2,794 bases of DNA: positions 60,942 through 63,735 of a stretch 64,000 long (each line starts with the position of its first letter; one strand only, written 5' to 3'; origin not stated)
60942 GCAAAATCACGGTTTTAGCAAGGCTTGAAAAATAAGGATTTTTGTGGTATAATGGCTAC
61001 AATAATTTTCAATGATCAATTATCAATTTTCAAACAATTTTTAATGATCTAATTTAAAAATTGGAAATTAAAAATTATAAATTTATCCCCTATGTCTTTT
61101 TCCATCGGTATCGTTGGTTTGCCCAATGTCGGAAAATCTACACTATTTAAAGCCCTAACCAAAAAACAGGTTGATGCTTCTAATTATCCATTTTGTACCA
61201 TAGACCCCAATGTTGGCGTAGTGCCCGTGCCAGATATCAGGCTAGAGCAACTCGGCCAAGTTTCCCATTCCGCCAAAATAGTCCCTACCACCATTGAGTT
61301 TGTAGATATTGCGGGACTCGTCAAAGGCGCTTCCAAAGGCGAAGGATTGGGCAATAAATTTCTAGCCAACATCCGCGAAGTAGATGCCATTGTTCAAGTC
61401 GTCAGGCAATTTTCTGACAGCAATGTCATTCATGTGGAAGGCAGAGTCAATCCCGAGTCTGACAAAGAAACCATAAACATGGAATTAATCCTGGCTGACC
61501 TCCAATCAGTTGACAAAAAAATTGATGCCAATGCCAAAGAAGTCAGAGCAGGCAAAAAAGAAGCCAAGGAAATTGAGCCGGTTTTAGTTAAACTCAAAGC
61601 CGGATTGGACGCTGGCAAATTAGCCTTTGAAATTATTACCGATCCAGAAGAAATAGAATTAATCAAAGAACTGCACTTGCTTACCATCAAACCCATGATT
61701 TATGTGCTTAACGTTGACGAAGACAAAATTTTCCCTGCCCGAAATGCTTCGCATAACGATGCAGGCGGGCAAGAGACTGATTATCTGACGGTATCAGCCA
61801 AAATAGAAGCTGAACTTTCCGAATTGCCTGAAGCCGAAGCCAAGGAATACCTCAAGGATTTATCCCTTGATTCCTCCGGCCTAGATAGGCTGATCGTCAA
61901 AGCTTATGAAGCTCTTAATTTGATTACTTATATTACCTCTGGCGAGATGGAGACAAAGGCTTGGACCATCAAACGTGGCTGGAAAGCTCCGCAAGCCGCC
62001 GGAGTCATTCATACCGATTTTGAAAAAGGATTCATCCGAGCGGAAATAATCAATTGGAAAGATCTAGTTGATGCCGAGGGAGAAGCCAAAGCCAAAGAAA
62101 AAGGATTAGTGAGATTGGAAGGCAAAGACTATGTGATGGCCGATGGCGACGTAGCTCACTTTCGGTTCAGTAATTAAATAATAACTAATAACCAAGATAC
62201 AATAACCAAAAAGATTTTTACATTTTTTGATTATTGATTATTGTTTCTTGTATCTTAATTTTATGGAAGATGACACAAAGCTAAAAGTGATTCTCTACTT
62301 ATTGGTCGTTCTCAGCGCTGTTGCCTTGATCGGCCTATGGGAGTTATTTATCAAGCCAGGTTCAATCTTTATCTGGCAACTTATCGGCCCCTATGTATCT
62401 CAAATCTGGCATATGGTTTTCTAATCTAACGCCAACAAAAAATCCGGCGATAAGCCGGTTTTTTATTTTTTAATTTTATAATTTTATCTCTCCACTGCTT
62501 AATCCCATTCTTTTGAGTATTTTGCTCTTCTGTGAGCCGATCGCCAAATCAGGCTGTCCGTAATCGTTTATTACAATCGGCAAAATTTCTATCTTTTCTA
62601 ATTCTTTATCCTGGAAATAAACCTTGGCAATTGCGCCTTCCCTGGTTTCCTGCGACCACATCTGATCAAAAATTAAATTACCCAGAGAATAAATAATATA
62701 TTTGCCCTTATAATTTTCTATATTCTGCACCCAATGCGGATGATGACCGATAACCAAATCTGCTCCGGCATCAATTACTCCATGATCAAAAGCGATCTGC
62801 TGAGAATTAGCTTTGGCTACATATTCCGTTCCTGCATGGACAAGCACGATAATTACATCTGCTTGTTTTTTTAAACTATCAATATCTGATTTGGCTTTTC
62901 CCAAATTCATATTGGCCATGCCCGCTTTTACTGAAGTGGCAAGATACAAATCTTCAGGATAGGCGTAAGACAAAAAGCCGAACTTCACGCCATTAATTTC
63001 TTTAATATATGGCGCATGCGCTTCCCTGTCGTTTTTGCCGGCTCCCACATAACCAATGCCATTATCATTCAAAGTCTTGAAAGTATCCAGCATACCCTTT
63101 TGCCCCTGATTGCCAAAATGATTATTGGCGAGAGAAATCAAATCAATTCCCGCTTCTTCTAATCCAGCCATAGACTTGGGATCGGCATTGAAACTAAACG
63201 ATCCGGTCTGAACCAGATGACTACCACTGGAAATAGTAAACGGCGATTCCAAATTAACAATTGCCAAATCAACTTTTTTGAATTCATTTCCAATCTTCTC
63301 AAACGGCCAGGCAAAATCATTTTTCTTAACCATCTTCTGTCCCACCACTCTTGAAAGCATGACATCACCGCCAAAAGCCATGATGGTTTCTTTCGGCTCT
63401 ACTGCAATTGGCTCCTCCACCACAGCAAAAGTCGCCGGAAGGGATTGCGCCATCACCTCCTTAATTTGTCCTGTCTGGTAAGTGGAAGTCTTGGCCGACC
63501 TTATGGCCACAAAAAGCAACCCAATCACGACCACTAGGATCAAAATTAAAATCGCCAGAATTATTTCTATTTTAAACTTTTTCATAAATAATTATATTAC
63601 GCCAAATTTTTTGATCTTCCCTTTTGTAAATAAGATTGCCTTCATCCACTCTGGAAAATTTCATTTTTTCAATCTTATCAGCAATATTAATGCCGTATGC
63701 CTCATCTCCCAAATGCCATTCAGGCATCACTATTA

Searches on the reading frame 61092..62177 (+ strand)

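Call 87: search_protein_families(library=pfam, proteins=[window:61092-62177:+], max_evalue=0.0001)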
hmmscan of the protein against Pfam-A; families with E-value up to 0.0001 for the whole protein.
window:61092-62177:+ (361 aa): 3 families
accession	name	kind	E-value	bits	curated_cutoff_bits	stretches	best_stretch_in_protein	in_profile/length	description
PF06071.19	YchF-GTPase_C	-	3.3e-37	126.9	27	1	277-359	1-83/84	Protein of unknown function (DUF933)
PF01926.29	MMR_HSR1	-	2.2e-22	79.7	21.9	1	5-110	2-86/113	50S ribosome-binding GTPase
PF02421.24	FeoB_N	-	4.5e-08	33.2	27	1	4-45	2-43/156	Ferrous iron transport protein B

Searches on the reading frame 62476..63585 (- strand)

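Call 87: search_protein_families(library=pfam, proteins=[window:62476-63585:-], max_evalue=0.0001)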
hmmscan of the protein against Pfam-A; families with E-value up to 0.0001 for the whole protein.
window:62476-63585:- (369 aa): 1 family
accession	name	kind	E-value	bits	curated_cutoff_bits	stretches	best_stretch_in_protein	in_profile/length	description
PF09587.15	PGA_cap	-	9.9e-72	241.9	27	1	70-308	3-255/255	Bacterial capsule synthesis protein PGA_cap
